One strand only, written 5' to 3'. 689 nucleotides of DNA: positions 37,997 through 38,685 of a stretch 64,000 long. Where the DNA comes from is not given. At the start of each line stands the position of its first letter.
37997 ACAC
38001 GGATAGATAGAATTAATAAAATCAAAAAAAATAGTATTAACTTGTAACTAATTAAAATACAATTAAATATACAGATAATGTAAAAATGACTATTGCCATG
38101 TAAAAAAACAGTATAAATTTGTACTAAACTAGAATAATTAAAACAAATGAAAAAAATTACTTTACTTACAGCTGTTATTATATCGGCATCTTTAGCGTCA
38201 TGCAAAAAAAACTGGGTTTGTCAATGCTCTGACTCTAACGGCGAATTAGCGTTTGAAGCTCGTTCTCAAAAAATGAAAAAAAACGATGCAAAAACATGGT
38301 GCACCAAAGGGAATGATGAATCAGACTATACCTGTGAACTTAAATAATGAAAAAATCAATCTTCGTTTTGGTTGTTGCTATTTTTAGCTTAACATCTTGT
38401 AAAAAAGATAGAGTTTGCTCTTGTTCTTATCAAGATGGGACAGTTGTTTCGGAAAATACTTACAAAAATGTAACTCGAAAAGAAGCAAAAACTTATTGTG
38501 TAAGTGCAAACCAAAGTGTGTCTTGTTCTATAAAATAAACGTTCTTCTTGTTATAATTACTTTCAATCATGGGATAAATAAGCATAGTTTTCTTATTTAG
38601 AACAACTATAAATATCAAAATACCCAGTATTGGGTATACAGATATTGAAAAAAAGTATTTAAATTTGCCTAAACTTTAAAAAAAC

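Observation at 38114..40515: Tandem array of four divergent small 4-Cys lipoproteins next to a MauE-thioredoxin fusion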

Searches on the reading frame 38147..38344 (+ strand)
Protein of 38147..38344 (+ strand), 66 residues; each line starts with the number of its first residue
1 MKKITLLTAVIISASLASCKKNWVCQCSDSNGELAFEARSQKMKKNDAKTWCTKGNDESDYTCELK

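Call 3: search_protein_families(library=pfam, proteins=[window:38147-38344:+], max_evalue=1)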
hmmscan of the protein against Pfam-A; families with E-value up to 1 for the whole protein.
window:38147-38344:+ (66 aa): 2 families
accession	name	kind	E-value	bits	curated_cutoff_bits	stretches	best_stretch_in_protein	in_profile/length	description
PF03823.19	Neurokinin_B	-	0.092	13.2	25.1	1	3-42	2-38/58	Neurokinin B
PF16386.10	DUF4995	-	0.52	10.8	28.4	0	1-22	1-22/73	Domain of unknown function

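Call 4: search_protein_families(library=ncbifam, proteins=[window:38147-38344:+], max_evalue=1)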
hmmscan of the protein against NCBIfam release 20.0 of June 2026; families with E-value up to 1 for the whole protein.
window:38147-38344:+ (66 aa): 4 families
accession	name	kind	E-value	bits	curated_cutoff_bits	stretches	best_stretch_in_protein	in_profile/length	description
NF047735.1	MPL36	exception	0.012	15.3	430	1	1-60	1-61/305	RlpA family plasminogen-binding lipoprotein MPL36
NF050142.1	PG1828_fam_lipo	equivalog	0.013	16.2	50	1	1-22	1-22/59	PG1828 family lipoprotein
NF033216.1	lipo_YgdI_YgdR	subfamily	0.017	15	42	0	2-29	2-29/71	YgdI/YgdR family lipoprotein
NF011023.0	PRK14452.1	equivalog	0.094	12.9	113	1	21-58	49-84/107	acylphosphatase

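Call 9: find_homologous_proteins(query=A1, max_evalue=0.01)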
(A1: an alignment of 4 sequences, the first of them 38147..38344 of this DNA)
Query A1 (4 sequences) (66 aa, profile of the alignment): 805 proteins with E <= 0.01 among 1222 candidates; the best 120 are listed.
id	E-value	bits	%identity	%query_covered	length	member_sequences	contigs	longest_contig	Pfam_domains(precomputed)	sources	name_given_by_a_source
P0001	2.9e-27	112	86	100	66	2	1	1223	-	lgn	-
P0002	1.0e-24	104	77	100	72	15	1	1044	-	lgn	-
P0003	2.6e-23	100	38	85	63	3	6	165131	-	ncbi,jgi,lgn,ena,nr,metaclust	ncbi:MAG: hypothetical protein IPL10_08505 [Bacteroidetes bacterium]|nr:hypothetical protein [Bacter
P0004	8.0e-23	98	44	74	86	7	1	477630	-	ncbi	-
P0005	1.7e-20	91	67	100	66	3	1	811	-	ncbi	-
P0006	4.2e-20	90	44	100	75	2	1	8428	-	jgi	jgi:hypothetical protein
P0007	7.3e-20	89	66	100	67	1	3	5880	-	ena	-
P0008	7.9e-20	89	45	100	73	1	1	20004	-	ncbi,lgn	ncbi:MAG: hypothetical protein V4580_17115 [Bacteroidota bacterium]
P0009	1.4e-19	88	50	79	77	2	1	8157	-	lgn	-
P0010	3.2e-19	87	54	100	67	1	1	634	-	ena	-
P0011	6.6e-19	86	50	79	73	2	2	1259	-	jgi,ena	jgi:hypothetical protein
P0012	7.1e-19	86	49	100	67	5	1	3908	-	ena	-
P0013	9.8e-19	85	43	100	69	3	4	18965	-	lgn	-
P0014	1.0e-18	85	57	100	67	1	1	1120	-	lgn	-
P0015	1.2e-18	85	61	100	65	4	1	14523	-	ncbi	-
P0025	8.2e-18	82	41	85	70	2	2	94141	-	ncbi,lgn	-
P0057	1.6e-15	75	42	98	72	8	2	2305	-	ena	-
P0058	1.9e-15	75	34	92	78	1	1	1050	-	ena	-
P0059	2.2e-15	74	35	100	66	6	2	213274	-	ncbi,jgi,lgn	jgi:hypothetical protein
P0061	2.7e-15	74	35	86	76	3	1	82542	-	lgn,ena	-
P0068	7.2e-15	73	52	50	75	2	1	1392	-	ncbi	-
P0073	1.2e-14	72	35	92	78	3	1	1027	-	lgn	-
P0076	1.6e-14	72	52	35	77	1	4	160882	-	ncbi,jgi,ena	jgi:hypothetical protein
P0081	2.2e-14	71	55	33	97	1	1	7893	-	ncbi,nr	ncbi:MAG: hypothetical protein HY062_15965 [Bacteroidetes bacterium]|nr:hypothetical protein [Bacter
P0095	4.0e-14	70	38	100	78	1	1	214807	-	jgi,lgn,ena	jgi:hypothetical protein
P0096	5.5e-14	70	36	100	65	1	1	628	-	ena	-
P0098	6.8e-14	70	39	85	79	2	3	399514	-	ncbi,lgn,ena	-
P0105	1.1e-13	69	36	92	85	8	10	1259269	-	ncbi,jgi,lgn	-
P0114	1.6e-13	68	59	44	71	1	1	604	-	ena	-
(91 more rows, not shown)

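Call 16: find_encoding_contigs(protein=P0105, flank=5000, max_places=4)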
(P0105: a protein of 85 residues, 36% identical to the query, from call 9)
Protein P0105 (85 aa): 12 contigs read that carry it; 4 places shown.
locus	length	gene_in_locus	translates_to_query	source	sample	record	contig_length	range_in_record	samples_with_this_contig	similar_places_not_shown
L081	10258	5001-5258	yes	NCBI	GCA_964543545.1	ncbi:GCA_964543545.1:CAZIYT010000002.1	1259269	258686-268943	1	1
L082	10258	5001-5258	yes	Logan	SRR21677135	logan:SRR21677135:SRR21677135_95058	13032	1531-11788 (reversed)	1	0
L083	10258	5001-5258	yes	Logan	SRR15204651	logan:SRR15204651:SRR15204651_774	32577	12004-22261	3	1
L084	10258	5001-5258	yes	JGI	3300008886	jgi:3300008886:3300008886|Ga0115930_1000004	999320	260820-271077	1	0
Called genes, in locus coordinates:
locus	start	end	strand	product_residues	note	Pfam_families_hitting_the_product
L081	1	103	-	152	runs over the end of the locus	PF05198:IF3_N, PF00707:IF3_C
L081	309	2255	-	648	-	PF02824:TGS, PF07973:tRNA_SAD, PF00587:tRNA-synt_2b, PF03129:HGTP_anticodon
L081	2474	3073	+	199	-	PF04264:YceI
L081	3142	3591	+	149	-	PF12802:MarR_2, PF01047:MarR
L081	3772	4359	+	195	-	PF06175:MiaE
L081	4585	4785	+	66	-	-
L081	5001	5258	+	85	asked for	-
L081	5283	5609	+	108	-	-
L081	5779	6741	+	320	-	PF07291:MauE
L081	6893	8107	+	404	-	-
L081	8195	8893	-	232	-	PF00702:Hydrolase, PF12710:HAD (weak), PF13419:HAD_2, PF13242:Hydrolase_like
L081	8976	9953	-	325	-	PF08885:GSCFA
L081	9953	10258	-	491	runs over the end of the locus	-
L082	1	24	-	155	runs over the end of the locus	PF05198:IF3_N, PF00707:IF3_C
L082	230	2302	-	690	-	PF02824:TGS, PF07973:tRNA_SAD, PF00587:tRNA-synt_2b, PF03129:HGTP_anticodon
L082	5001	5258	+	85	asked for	-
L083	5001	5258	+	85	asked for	-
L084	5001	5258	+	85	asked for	-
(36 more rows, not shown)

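Call 17: find_encoding_contigs(protein=P0059, flank=5000, max_places=3)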
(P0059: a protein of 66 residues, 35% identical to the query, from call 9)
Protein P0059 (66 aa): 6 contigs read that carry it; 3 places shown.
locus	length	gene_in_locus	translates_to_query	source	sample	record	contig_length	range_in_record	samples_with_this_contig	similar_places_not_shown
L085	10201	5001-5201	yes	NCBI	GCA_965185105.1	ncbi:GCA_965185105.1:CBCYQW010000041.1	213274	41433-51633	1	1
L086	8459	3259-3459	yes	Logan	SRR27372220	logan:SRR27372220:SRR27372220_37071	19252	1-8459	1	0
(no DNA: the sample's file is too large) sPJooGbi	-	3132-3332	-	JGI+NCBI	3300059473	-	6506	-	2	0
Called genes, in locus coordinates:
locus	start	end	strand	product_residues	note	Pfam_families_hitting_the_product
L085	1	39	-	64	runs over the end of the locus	PF01632:Ribosomal_L35p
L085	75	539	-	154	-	PF05198:IF3_N, PF00707:IF3_C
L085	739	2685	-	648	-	PF02824:TGS, PF07973:tRNA_SAD, PF00587:tRNA-synt_2b, PF03129:HGTP_anticodon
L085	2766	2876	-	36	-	-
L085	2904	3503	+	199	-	PF04264:YceI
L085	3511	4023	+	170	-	PF01047:MarR, PF12802:MarR_2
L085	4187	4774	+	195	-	PF06175:MiaE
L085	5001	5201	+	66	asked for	-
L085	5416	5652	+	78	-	-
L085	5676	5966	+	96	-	-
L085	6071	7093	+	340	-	PF07291:MauE, PF07681:DoxX (faint)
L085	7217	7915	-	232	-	PF00702:Hydrolase, PF13419:HAD_2, PF13242:Hydrolase_like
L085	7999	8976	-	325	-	PF08885:GSCFA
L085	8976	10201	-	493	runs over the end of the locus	-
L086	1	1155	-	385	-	?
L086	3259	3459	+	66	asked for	-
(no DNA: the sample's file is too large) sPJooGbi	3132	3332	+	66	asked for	-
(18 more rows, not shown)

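Call 18: find_encoding_contigs(protein=P0098, flank=5000, max_places=3)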
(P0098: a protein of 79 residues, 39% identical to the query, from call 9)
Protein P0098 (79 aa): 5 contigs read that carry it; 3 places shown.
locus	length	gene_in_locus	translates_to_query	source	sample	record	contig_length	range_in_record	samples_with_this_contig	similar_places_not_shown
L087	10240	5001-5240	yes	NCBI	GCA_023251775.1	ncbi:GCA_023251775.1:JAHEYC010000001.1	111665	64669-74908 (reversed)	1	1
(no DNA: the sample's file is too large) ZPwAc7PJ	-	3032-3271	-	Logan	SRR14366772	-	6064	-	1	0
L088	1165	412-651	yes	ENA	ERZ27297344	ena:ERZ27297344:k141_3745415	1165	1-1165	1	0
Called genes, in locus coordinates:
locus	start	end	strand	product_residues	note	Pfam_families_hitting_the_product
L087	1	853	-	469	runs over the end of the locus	PF07228:SpoIIE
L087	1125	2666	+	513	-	PF01336:tRNA_anti-codon, PF00152:tRNA-synt_2, PF01409:tRNA-synt_2d (faint)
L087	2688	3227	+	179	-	-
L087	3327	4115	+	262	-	PF00378:ECH_1, PF16113:ECH_2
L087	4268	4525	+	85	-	-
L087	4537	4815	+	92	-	-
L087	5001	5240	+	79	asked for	-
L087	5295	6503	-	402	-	PF00586:AIRS, PF02769:AIRS_C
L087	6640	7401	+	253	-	PF02621:VitK2_biosynth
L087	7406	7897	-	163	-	-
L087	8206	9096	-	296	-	PF00781:DAGK_cat, PF19279:YegS_C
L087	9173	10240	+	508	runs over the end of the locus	PF00171:Aldedh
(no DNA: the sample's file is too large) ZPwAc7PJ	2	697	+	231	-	?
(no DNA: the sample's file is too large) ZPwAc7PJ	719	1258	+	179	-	-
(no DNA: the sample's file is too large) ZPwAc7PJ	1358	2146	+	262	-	PF00378:ECH_1, PF16113:ECH_2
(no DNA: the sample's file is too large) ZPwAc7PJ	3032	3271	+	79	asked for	-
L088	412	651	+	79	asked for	-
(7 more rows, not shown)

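Call 46: find_encoding_contigs(protein=P0004, flank=10000, max_places=3)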
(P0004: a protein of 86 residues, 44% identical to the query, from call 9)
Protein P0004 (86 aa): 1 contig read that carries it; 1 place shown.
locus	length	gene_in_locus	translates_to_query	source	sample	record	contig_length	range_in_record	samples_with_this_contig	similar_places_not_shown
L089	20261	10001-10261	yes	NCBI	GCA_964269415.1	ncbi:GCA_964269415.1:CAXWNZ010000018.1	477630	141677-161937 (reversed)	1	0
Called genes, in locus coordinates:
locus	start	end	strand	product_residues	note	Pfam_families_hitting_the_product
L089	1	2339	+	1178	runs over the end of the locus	PF07494:Reg_prop (faint), PF07495:Y_Y_Y, PF08448:PAS_4, PF13426:PAS_9 (weak), PF07228:SpoIIE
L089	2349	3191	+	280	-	-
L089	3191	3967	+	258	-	PF01925:TauE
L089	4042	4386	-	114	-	PF00453:Ribosomal_L20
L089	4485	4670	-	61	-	PF01632:Ribosomal_L35p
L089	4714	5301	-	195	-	PF05198:IF3_N, PF00707:IF3_C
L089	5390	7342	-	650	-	PF02824:TGS, PF07973:tRNA_SAD, PF00587:tRNA-synt_2b, PF03129:HGTP_anticodon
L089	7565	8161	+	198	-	PF04264:YceI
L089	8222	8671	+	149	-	PF12802:MarR_2 (weak), PF01047:MarR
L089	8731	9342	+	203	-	PF06175:MiaE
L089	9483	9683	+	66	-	-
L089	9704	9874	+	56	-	-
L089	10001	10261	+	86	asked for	-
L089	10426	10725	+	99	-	-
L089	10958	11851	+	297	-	PF07291:MauE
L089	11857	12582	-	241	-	PF00702:Hydrolase, PF13419:HAD_2, PF13242:Hydrolase_like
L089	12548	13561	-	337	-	PF08885:GSCFA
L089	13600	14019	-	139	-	PF00334:NDK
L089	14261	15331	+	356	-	PF01368:DHH, PF02272:DHHA1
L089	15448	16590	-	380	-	PF10503:Esterase_PHB (weak), PF02230:Abhydrolase_2 (weak), PF18962:Por_Secre_tail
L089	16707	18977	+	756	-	PF00390:malic, PF03949:Malic_M, PF01515:PTA_PTB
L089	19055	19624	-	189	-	PF12833:HTH_18, PF00165:HTH_AraC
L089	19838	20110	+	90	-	PF00403:HMA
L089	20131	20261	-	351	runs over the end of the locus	PF13573:SprB, PF18962:Por_Secre_tail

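Call 47: find_encoding_contigs(protein=P0001, flank=10000, max_places=3)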
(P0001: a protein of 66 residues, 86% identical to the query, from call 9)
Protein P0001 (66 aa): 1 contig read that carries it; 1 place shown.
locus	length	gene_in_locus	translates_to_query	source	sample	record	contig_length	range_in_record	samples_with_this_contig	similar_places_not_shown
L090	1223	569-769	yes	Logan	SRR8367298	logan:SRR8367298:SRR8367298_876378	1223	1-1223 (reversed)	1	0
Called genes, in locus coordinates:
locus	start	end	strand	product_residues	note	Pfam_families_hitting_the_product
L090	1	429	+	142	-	?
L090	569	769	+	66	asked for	-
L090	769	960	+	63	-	-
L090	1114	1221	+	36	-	?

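Call 63: find_encoding_contigs(protein=P0095, flank=4000, max_places=2)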
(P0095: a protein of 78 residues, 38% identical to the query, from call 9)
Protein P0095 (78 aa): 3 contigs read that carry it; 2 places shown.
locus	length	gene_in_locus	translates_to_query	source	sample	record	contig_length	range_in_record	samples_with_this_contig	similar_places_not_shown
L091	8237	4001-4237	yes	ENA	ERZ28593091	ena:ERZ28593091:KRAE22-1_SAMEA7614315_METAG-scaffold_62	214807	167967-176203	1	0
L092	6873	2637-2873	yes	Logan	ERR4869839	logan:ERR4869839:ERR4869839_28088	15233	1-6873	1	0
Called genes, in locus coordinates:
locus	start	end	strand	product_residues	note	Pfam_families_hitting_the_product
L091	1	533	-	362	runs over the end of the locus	PF01063:Aminotran_4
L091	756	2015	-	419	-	PF00155:Aminotran_1_2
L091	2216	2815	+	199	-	PF04264:YceI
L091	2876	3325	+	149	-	PF12802:MarR_2 (weak), PF01047:MarR (weak)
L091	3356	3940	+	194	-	PF06175:MiaE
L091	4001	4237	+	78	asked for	-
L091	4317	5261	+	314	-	PF07291:MauE, PF07681:DoxX (weak)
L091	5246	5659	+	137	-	-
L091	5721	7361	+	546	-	PF07690:MFS_1, PF00854:PTR2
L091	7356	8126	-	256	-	PF01497:Peripla_BP_2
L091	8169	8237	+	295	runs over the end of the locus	PF00892:EamA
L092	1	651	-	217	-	?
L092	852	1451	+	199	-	PF04264:YceI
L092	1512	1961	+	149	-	PF12802:MarR_2 (weak), PF01047:MarR (weak)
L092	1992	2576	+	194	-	PF06175:MiaE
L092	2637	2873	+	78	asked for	-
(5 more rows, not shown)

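Call 64: find_encoding_contigs(protein=P0076, flank=4000, max_places=2)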
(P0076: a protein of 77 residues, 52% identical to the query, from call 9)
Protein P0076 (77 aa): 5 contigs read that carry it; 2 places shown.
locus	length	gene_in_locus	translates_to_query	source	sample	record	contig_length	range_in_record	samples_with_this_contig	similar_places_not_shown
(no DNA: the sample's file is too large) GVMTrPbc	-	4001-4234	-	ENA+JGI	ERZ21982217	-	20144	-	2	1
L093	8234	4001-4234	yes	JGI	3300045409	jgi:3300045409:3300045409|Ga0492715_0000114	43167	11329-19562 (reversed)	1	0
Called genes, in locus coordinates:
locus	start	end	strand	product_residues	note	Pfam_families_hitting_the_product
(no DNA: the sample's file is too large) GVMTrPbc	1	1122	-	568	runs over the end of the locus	?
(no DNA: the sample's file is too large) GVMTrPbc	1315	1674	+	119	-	PF04264:YceI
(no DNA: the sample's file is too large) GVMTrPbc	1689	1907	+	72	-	PF04264:YceI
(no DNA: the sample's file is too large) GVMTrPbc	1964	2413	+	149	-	PF12802:MarR_2 (weak), PF01047:MarR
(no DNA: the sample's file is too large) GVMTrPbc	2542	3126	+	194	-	PF06175:MiaE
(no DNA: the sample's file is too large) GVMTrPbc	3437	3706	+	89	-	-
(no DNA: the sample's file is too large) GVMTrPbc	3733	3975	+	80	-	-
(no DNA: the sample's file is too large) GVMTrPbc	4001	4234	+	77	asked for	-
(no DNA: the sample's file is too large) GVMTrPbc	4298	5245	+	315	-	PF07291:MauE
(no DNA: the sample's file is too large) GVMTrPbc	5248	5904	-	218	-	PF00702:Hydrolase, PF13419:HAD_2, PF13242:Hydrolase_like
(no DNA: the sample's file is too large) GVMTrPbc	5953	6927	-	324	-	PF08885:GSCFA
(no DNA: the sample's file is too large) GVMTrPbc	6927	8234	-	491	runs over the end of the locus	-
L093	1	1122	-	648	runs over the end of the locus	PF02824:TGS, PF07973:tRNA_SAD, PF00587:tRNA-synt_2b, PF03129:HGTP_anticodon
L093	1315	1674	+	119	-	PF04264:YceI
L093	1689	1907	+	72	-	PF04264:YceI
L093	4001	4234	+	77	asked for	-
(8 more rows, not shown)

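Call 84: search_protein_families(library=ncbifam, proteins=[P0058, P0073, P0061, P0076, P0081, P0068, P0025, P0057, P0114, P0096], max_evalue=0.01)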
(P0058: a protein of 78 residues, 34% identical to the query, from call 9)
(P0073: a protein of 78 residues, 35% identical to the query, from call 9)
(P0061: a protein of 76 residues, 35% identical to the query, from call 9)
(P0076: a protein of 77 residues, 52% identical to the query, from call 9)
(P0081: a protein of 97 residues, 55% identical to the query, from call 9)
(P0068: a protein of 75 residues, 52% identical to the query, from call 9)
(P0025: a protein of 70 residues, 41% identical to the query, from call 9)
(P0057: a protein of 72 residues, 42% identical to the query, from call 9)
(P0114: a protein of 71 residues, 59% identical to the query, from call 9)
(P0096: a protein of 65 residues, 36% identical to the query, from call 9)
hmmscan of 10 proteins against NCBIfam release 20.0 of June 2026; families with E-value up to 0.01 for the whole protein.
P0058 (78 aa): 1 family
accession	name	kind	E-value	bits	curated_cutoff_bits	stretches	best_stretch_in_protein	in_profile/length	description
NF050142.1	PG1828_fam_lipo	equivalog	4.5e-06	27.3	50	1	1-53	1-53/59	PG1828 family lipoprotein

P0073 (78 aa): 1 family
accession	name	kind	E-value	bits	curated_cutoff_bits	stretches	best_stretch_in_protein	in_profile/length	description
NF050142.1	PG1828_fam_lipo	equivalog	1.1e-06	29.3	50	1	1-53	1-53/59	PG1828 family lipoprotein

P0061 (76 aa): 1 family
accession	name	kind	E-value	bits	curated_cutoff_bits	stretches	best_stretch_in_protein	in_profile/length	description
NF050142.1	PG1828_fam_lipo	equivalog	1.1e-06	29.2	50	1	1-43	1-43/59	PG1828 family lipoprotein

P0076 (77 aa): 1 family
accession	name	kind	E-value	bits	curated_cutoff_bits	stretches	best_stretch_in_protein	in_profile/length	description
NF050142.1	PG1828_fam_lipo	equivalog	3e-06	27.9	50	1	1-43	1-42/59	PG1828 family lipoprotein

P0081 (97 aa): 1 family
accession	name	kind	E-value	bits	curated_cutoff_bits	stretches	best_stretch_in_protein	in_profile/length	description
NF050142.1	PG1828_fam_lipo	equivalog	5e-05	23.9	50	1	1-33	1-34/59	PG1828 family lipoprotein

P0068 (75 aa): 1 family
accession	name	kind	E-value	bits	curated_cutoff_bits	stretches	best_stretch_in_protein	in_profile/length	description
NF050142.1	PG1828_fam_lipo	equivalog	5.9e-05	23.7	50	1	1-23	1-23/59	PG1828 family lipoprotein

P0025 (70 aa): 1 family
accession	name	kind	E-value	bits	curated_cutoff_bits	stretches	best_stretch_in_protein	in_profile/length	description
NF050142.1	PG1828_fam_lipo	equivalog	1.4e-05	25.7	50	1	1-42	1-42/59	PG1828 family lipoprotein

P0057 (72 aa): 1 family
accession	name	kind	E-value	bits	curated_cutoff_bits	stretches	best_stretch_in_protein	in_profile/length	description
NF050142.1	PG1828_fam_lipo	equivalog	0.0005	20.7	50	1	1-34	1-35/59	PG1828 family lipoprotein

P0114 (71 aa): 1 family
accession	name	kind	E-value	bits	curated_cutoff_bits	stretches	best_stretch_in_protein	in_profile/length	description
NF050142.1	PG1828_fam_lipo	equivalog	5.1e-05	23.9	50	1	1-50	1-52/59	PG1828 family lipoprotein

P0096 (65 aa): 1 family
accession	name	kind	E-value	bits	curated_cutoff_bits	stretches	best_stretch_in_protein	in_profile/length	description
NF050142.1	PG1828_fam_lipo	equivalog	0.002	18.8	50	1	1-23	1-23/59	PG1828 family lipoprotein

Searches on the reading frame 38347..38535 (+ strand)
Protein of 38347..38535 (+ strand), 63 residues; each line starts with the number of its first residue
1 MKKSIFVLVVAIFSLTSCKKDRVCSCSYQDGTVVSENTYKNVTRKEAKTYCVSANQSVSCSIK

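Call 3: search_protein_families(library=pfam, proteins=[window:38347-38535:+], max_evalue=1)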
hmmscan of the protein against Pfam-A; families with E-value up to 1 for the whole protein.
window:38347-38535:+ (63 aa): 3 families
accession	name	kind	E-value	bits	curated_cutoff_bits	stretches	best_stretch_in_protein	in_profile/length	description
PF02402.22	Lysis_col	-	0.0086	16.3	27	1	1-33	1-35/49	Lysis protein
PF02017.21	CIDE-N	-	0.083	13.4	23.5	1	20-57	37-74/76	CIDE-N domain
PF08139.17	LPAM_1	-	0.15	13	20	1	1-18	1-17/18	Prokaryotic membrane lipoprotein lipid attachment site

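Call 4: search_protein_families(library=ncbifam, proteins=[window:38347-38535:+], max_evalue=1)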
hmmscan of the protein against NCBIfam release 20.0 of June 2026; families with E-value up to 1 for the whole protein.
window:38347-38535:+ (63 aa): 5 families
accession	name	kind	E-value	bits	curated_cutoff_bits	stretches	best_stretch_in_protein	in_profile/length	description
NF041193.1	lipo_SP0191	subfamily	0.039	14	75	1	1-46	1-47/190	SP0191 family lipoprotein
NF047408.1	SA0632_fam_LP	equivalog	0.05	13.2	70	1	1-21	1-21/68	SA0632 family lipoprotein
NF053559.1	LolB1_Flavo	equivalog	0.062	12.8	50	1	7-60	2-55/244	lipoprotein insertase outer membrane protein LolB1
NF052634.1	Riean_0653_fam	subfamily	0.075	13.9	57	1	1-22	1-21/176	Riean_0653 family protein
NF050142.1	PG1828_fam_lipo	equivalog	0.13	13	50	1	1-38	1-37/59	PG1828 family lipoprotein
